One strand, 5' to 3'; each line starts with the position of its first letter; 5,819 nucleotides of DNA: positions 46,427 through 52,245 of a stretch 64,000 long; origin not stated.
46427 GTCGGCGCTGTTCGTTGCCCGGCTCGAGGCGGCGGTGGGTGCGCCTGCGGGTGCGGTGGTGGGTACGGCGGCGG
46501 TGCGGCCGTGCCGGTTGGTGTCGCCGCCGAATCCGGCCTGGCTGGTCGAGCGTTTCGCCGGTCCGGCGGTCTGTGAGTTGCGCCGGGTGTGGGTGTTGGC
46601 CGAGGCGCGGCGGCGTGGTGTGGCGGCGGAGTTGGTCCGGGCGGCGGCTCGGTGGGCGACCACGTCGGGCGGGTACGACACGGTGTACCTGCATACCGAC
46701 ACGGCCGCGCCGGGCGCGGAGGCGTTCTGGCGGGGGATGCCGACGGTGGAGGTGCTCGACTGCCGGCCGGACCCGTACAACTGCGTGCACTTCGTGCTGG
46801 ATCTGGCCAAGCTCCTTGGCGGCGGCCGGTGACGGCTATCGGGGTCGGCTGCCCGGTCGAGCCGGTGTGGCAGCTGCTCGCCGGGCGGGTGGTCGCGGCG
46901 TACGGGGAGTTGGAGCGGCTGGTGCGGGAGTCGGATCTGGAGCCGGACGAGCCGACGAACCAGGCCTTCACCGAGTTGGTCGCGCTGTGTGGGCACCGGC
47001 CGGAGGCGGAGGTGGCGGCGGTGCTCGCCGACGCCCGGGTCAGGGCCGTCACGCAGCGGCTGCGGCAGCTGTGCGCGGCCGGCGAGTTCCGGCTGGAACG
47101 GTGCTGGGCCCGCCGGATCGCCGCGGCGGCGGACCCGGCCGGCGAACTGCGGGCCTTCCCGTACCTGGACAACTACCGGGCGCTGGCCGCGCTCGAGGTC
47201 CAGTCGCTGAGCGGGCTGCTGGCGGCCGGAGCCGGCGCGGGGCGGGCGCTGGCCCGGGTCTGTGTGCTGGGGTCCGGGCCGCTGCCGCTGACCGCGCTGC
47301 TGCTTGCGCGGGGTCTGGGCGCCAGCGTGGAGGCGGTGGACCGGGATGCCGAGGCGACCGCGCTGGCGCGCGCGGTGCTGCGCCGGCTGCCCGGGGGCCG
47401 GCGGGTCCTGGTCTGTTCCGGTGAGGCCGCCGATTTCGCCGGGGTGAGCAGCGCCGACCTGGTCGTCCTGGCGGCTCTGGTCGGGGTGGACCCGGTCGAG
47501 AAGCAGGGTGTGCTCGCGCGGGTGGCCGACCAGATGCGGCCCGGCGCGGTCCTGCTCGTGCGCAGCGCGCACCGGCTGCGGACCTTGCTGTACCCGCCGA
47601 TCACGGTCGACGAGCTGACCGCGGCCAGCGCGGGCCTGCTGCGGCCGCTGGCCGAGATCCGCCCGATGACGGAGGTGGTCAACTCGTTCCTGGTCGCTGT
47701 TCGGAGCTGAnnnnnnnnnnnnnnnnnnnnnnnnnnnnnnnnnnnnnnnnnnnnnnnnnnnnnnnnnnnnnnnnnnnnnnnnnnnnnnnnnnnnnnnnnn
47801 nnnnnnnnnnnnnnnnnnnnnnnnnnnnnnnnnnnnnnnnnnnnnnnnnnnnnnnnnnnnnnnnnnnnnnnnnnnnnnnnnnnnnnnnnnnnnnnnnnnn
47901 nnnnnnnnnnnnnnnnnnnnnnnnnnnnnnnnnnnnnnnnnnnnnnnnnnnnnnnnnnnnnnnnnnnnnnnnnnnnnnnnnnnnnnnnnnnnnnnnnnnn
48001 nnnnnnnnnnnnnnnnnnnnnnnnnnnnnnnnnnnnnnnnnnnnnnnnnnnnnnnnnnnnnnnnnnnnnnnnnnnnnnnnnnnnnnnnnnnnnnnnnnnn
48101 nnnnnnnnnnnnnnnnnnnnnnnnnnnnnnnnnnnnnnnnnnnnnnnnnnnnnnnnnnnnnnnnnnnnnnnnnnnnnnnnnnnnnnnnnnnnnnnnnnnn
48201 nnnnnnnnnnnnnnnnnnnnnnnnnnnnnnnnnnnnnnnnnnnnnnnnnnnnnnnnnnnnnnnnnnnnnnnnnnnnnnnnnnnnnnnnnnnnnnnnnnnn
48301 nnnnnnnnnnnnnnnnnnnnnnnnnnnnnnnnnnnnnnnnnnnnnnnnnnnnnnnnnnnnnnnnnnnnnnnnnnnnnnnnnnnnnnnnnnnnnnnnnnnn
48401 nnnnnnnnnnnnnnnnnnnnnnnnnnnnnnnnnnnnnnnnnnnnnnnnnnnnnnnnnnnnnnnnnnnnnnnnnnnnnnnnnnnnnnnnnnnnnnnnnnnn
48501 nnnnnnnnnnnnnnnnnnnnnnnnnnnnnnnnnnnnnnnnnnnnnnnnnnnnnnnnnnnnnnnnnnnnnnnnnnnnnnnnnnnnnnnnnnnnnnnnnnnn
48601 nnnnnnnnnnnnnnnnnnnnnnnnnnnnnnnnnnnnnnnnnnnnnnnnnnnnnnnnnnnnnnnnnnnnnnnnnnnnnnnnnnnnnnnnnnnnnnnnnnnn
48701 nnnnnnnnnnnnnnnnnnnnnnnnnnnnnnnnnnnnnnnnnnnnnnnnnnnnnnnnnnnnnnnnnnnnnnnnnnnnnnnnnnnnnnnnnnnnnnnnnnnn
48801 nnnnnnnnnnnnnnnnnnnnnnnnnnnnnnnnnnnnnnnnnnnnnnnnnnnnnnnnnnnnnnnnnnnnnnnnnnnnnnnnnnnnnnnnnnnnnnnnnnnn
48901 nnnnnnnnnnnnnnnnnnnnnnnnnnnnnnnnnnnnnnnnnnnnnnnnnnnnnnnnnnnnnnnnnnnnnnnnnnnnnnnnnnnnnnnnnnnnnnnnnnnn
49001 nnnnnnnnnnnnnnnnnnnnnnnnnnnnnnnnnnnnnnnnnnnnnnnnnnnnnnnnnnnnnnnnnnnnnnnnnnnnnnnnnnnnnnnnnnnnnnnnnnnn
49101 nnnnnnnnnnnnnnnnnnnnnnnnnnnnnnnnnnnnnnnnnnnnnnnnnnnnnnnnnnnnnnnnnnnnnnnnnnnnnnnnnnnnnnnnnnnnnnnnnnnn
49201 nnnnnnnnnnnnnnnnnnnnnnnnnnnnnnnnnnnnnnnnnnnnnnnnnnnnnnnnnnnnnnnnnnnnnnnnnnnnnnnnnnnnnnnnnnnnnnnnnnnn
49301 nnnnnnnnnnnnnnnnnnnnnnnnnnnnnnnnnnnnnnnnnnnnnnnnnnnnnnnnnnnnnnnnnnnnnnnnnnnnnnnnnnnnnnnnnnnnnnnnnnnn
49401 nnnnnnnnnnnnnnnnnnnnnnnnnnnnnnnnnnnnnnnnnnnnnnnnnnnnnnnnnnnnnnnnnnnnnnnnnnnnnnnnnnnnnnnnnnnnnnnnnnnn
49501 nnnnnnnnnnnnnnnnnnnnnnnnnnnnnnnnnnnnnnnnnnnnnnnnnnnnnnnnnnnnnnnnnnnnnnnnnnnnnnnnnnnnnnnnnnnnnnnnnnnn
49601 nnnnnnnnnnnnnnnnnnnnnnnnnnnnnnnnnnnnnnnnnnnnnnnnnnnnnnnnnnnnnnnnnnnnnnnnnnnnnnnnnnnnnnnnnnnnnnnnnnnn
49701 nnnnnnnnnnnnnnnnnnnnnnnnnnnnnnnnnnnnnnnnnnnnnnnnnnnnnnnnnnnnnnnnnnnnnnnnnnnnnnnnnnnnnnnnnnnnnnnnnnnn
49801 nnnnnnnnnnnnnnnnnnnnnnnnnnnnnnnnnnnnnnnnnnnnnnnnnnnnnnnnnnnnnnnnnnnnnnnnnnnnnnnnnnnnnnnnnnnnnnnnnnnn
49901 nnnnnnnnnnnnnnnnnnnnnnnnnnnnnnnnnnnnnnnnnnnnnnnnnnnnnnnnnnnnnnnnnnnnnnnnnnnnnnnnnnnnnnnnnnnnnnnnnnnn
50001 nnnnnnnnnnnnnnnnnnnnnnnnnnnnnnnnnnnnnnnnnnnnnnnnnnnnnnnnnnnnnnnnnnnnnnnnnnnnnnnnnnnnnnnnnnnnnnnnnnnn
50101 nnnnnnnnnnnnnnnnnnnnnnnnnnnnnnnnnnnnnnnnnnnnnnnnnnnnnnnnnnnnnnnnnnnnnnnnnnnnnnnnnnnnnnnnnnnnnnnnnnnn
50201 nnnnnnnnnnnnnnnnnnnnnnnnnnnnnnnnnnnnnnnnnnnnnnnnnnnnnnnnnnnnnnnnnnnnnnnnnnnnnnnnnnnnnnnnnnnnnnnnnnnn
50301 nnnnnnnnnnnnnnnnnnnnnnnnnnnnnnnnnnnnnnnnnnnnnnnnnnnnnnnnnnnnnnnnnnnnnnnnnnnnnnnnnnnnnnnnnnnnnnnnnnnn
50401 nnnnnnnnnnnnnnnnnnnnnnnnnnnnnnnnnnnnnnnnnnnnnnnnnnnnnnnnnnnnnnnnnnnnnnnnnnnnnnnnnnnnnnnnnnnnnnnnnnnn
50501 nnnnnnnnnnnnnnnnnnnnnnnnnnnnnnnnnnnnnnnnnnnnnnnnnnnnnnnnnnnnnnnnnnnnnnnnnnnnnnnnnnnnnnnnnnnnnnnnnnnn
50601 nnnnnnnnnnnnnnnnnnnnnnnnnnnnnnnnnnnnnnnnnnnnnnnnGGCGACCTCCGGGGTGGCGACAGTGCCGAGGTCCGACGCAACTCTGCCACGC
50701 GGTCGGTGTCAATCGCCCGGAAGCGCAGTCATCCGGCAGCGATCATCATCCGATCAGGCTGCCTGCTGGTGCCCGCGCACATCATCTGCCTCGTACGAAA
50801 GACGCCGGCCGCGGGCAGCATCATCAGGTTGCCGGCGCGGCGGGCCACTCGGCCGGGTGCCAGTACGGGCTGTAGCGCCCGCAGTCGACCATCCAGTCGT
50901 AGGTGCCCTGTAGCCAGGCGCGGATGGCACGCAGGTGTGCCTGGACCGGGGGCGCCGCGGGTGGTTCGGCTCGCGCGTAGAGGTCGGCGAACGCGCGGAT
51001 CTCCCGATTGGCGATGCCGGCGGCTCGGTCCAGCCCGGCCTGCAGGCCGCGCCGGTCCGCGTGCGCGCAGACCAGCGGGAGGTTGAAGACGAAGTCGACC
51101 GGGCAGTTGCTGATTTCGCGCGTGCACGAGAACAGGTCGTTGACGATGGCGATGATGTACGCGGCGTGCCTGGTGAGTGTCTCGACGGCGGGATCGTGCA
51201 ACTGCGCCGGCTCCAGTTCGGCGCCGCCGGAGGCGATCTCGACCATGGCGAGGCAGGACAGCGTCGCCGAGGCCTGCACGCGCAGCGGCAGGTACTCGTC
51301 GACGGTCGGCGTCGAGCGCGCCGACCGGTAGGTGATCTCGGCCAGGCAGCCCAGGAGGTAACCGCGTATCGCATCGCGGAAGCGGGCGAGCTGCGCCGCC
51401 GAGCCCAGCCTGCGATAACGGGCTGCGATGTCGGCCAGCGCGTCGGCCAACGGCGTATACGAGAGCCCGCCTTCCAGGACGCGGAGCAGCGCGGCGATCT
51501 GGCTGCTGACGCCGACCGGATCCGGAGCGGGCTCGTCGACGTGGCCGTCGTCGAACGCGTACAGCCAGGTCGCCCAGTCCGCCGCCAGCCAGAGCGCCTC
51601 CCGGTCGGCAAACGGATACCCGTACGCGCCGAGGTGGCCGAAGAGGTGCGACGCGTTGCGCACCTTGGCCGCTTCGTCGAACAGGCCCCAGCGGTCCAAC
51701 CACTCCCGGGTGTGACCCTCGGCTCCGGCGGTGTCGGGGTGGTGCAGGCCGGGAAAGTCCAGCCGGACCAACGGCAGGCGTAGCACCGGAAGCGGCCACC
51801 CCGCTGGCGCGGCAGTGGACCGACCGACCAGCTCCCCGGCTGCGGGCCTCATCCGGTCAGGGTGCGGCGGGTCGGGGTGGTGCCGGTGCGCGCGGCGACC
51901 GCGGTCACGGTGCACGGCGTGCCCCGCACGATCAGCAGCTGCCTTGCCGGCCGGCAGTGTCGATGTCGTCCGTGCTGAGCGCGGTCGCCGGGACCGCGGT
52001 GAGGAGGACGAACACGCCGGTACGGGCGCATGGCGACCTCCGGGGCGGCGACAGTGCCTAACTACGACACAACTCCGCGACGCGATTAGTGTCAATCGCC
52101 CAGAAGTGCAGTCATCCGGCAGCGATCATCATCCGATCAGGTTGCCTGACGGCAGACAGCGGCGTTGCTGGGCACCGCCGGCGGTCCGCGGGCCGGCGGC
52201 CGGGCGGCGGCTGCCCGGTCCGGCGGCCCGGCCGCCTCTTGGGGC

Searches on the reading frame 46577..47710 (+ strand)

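Call 20: search_protein_families(library=pfam, proteins=[window:46577-47710:+], max_evalue=0.01)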
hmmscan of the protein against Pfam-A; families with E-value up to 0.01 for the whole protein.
window:46577-47710:+ (377 aa): 3 families
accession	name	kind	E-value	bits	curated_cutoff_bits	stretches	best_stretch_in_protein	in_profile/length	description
PF03059.22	NAS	-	1.8e-42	146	27.1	1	109-374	16-269/276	Nicotianamine synthase protein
PF01262.27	AlaDh_PNT_C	-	6.6e-07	29.4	23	1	213-326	16-125/214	Alanine dehydrogenase/PNT, C-terminal domain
PF13649.12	Methyltransf_25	-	0.00052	21.1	27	1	231-323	4-96/97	Methyltransferase domain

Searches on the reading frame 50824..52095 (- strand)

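Call 20: search_protein_families(library=pfam, proteins=[window:50824-52095:-], max_evalue=0.01)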
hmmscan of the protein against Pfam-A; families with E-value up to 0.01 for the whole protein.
window:50824-52095:- (423 aa): 1 family
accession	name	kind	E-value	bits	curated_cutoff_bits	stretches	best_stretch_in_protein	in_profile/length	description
PF19086.5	Terpene_syn_C_2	-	2.4e-29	103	23.7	1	173-367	1-198/199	Terpene synthase family 2, C-terminal metal binding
